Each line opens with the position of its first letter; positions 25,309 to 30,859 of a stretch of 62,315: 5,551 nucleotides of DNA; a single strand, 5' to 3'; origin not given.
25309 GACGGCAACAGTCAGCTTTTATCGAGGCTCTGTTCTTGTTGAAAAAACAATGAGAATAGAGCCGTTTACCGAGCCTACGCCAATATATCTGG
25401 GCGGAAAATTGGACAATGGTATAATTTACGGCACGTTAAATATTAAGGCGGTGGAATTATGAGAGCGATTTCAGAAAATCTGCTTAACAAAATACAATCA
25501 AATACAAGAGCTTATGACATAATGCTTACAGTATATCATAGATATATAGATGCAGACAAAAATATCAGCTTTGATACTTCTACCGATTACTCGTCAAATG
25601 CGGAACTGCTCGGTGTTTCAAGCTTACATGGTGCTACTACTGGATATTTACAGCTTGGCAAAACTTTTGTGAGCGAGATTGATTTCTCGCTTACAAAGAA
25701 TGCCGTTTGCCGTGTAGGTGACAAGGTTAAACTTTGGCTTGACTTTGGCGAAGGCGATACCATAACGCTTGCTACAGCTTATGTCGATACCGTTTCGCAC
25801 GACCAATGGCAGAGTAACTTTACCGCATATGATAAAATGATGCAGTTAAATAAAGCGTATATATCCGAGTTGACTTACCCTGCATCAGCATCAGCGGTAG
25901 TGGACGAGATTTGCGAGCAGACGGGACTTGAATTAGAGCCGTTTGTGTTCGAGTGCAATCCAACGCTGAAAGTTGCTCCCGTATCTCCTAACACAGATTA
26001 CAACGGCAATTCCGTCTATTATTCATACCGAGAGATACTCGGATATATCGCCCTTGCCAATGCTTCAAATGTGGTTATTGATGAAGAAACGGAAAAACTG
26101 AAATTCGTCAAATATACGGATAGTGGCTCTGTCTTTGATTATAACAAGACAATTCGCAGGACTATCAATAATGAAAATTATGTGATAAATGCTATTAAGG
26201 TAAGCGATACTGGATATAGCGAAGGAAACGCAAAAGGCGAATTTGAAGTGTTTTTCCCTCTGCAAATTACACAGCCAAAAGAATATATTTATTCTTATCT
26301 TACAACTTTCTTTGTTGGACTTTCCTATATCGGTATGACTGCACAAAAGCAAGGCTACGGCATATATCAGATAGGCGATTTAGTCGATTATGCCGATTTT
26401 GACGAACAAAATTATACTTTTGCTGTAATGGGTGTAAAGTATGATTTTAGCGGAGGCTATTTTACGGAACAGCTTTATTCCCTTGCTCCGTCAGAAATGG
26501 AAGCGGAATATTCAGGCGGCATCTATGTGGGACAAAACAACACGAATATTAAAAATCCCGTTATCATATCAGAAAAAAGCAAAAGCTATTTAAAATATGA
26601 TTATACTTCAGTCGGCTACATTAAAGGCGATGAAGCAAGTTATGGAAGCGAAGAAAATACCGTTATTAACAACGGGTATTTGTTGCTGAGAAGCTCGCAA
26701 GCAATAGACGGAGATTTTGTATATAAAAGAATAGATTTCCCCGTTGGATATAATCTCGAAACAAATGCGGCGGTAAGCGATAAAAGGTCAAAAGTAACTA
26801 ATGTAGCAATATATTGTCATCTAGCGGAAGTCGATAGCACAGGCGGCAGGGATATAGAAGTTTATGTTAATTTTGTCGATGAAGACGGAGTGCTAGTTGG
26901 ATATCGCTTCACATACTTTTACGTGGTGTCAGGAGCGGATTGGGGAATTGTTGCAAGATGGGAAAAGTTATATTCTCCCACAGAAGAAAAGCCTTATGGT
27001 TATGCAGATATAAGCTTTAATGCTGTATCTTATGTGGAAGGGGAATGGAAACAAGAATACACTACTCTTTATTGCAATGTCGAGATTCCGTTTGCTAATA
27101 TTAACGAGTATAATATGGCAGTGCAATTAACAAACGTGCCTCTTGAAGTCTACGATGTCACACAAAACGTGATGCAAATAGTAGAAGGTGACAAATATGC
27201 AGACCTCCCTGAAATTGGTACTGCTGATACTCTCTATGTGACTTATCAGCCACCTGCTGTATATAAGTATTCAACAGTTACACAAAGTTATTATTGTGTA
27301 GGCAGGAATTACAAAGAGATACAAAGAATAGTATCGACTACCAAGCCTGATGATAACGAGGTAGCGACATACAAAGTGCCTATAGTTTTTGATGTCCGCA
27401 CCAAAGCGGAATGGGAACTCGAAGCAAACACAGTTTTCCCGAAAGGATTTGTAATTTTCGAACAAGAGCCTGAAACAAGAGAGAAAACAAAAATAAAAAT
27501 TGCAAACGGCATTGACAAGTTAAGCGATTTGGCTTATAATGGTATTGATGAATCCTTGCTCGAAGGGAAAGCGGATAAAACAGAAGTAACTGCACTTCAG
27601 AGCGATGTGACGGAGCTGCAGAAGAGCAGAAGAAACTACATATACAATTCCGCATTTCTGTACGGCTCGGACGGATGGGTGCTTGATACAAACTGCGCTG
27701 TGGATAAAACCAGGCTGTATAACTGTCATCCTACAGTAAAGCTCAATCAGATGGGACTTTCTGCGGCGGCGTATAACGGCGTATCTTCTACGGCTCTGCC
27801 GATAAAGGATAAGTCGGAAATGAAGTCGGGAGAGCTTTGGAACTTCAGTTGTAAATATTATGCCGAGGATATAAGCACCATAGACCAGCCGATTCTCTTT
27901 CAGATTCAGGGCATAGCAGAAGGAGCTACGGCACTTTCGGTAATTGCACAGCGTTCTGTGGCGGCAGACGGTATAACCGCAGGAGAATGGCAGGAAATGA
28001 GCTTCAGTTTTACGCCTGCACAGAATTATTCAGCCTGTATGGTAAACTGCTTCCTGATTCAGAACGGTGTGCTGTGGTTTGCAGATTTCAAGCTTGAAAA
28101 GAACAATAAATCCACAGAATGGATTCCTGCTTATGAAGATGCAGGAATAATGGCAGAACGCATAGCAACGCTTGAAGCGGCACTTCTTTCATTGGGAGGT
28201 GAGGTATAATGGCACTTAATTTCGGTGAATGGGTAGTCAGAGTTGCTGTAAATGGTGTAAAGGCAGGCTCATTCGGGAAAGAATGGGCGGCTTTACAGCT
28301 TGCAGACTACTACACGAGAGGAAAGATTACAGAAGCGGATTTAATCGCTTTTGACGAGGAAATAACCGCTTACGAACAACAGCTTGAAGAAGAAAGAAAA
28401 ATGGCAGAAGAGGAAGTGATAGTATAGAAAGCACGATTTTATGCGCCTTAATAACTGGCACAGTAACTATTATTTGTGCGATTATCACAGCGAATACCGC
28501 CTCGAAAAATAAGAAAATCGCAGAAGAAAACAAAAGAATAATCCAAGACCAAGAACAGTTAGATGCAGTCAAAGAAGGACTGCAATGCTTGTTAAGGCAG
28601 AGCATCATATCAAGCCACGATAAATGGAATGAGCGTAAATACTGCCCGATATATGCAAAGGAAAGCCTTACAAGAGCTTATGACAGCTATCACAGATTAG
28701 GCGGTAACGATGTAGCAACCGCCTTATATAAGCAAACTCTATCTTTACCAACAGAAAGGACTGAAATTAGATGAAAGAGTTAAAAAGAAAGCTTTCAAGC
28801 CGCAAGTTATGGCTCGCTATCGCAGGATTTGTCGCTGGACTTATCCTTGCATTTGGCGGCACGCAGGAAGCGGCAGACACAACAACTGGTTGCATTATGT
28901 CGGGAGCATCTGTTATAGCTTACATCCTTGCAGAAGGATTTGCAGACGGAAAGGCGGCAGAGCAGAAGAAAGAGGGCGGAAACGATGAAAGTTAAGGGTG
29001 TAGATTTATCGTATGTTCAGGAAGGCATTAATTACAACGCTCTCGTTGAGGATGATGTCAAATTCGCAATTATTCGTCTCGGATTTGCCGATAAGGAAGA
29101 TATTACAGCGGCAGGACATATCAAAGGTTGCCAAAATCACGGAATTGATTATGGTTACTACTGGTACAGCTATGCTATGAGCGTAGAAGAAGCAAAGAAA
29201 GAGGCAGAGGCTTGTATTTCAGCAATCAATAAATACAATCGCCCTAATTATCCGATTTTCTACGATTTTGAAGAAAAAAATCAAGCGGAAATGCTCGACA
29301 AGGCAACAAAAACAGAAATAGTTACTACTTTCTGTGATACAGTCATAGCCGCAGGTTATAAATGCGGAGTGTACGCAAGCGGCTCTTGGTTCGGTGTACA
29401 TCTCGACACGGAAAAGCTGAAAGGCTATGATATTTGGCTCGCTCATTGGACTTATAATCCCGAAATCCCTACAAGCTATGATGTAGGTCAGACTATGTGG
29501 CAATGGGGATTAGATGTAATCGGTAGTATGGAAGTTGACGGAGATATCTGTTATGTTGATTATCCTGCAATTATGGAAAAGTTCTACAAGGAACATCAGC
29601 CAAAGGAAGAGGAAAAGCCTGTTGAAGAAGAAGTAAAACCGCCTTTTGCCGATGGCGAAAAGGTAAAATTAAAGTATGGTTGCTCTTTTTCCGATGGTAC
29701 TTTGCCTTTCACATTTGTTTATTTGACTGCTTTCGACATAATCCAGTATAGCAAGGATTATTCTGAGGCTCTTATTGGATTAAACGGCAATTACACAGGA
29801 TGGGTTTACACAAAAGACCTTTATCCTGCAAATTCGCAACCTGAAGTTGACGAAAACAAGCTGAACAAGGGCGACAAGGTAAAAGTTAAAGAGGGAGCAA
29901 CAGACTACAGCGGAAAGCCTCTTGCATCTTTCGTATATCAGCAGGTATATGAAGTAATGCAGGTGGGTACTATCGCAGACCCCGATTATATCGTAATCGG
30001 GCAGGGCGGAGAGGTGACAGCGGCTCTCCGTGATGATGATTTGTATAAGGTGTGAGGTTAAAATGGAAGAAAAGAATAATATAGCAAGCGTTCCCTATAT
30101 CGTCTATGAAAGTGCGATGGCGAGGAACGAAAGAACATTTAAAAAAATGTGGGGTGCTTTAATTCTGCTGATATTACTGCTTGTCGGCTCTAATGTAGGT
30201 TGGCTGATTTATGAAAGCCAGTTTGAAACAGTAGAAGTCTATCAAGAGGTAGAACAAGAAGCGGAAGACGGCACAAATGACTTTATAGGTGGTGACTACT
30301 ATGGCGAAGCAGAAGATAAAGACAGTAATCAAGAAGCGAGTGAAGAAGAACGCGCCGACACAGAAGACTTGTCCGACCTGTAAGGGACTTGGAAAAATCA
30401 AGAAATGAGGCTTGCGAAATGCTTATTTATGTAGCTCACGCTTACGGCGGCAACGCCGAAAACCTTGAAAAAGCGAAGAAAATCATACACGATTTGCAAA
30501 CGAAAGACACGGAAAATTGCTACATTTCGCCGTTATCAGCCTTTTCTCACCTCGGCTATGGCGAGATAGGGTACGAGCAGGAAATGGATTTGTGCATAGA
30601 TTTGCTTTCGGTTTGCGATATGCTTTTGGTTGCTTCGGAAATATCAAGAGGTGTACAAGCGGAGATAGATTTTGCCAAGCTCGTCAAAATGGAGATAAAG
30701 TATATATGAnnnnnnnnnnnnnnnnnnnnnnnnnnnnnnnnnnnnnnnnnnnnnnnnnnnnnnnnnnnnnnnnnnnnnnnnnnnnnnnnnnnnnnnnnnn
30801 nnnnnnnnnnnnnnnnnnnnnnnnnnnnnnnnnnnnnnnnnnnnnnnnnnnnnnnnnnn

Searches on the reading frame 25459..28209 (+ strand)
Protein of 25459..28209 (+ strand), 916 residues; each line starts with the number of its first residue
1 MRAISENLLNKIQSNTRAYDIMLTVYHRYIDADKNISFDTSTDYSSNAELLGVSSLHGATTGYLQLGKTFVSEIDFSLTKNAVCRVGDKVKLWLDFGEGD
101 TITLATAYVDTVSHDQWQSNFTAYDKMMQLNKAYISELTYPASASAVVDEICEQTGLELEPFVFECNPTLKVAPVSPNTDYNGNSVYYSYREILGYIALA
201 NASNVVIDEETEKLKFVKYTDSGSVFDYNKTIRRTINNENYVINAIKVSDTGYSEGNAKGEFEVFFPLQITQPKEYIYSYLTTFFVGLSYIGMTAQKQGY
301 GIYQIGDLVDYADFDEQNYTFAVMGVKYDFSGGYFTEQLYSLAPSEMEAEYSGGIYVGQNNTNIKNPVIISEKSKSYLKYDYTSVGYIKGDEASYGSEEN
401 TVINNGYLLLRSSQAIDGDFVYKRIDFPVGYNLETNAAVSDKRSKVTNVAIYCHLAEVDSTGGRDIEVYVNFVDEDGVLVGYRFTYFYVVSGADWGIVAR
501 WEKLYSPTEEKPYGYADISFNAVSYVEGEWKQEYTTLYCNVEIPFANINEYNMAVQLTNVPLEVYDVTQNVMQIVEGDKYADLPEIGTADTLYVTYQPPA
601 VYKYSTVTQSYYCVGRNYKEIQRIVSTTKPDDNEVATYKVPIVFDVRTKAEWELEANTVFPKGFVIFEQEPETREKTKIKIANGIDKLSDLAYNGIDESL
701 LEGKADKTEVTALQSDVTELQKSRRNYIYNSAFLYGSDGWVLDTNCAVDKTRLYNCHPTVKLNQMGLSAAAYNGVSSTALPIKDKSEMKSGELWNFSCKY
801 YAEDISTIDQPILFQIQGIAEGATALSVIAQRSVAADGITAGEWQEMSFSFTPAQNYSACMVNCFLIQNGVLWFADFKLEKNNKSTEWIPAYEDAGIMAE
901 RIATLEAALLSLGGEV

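Call 31: search_protein_families(library=phrogs, max_evalue=0.00001, proteins=[window:25459-28209:+])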
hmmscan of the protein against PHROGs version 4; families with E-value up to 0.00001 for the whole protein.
window:25459-28209:+ (916 aa): 5 families
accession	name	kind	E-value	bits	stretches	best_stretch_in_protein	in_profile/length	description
phrog_6616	-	tail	3.4e-17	62.7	1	106-334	108-335/991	tail protein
phrog_21973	-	tail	4.7e-15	54.2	1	710-895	1336-1515/3605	tail protein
phrog_32308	-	unknown function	1.1e-13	51.2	1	97-231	106-230/709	-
phrog_1330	-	tail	6.2e-08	32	1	687-901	653-766/1361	tail protein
phrog_1775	-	head and packaging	2.7e-06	26.2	1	726-891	945-1105/1609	minor head protein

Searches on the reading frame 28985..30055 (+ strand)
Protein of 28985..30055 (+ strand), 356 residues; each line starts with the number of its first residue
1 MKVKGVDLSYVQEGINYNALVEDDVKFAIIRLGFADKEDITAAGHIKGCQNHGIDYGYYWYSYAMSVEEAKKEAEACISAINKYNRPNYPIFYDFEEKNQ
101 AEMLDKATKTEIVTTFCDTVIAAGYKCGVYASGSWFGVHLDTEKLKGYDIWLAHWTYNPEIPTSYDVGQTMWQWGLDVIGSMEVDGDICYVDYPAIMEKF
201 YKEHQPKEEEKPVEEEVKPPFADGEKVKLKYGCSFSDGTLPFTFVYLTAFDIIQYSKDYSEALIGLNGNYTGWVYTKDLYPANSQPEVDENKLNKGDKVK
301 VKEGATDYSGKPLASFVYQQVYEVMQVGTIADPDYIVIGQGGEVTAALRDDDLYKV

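Call 31: search_protein_families(library=phrogs, max_evalue=0.00001, proteins=[window:28985-30055:+])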
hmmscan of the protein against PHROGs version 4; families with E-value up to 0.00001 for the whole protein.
window:28985-30055:+ (356 aa): 4 families
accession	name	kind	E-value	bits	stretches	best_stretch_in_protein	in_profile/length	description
phrog_291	-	lysis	2.1e-41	143.2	1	1-346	111-424/509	endolysin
phrog_6745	-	lysis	2e-30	107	1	1-160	2-159/396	endolysin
phrog_6219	-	lysis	8.5e-15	56.1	1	3-213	2-203/326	endolysin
phrog_3084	-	lysis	3.8e-07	30.5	1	5-175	161-325/468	endolysin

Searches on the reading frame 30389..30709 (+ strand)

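Call 31: search_protein_families(library=phrogs, max_evalue=0.00001, proteins=[window:30389-30709:+])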
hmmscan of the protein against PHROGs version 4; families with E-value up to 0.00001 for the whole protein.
window:30389-30709:+ (106 aa): 1 family
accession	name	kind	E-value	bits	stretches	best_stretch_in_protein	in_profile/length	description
phrog_355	-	DNA, RNA and nucleotide metabolism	1.2e-12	48.8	1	5-105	69-171/249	nucleoside 2-deoxyribosyltransferase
